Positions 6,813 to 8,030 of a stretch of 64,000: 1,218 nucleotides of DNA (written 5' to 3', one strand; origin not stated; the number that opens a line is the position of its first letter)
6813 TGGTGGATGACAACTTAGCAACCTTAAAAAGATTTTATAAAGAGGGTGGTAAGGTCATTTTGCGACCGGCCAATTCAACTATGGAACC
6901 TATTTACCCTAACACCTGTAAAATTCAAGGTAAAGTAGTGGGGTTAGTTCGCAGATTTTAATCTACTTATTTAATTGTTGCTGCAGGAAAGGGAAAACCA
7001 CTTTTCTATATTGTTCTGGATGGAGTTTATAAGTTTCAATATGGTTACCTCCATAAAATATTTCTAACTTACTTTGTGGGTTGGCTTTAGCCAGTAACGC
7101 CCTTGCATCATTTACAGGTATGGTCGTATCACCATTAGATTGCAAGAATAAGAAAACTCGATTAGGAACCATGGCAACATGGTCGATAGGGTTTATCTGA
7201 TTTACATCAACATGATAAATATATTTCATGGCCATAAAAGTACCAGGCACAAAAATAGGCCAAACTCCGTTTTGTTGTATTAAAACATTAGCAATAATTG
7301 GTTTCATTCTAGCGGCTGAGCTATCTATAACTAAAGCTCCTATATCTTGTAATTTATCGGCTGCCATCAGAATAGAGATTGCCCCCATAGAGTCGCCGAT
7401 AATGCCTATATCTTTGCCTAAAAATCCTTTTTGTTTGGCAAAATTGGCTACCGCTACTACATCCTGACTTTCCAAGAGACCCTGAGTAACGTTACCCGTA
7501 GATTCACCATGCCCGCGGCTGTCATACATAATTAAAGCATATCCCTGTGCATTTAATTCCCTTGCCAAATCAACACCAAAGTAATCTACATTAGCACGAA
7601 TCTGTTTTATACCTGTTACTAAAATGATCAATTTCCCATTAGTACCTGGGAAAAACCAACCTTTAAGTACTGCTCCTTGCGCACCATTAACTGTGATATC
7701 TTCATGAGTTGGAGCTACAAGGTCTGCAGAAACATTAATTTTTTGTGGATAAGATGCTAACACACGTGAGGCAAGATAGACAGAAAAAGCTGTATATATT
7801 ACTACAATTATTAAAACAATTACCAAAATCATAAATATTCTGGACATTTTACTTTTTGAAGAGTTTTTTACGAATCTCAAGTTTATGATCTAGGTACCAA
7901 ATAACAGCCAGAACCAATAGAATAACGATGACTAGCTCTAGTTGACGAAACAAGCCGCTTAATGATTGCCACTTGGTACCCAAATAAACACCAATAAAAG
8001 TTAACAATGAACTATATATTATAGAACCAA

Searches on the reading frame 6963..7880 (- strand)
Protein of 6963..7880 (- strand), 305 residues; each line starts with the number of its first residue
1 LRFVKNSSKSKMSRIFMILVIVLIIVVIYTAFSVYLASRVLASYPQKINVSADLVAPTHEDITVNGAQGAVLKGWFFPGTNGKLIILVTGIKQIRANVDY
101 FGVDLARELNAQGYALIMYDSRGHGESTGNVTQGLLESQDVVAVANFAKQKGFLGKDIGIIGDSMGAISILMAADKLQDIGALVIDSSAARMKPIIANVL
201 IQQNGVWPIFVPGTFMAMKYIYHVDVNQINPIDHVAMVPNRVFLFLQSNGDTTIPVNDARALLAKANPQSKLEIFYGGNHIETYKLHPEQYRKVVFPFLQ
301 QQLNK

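Call 80: search_protein_families(library=pfam, proteins=[window:6963-7880:-], max_evalue=0.001)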
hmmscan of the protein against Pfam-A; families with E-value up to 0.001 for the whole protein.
window:6963-7880:- (305 aa): 5 families
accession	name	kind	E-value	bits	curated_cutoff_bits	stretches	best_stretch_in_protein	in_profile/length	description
PF12146.15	Hydrolase_4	-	1.3e-10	41.4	27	1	104-195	22-116/239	Serine aminopeptidase, S33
PF00561.26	Abhydrolase_1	-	1.5e-10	41.6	25.8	1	84-191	2-103/245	alpha/beta hydrolase fold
PF02129.25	Peptidase_S15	-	4.6e-08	33.5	23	1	109-190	47-130/262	X-Pro dipeptidyl-peptidase (S15 family)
PF00326.27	Peptidase_S9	-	1.4e-05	25.2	22.6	1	109-304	10-211/213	Prolyl oligopeptidase family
PF12697.13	Abhydrolase_6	-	0.0001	23.5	26.3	1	107-210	21-115/217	Alpha/beta hydrolase family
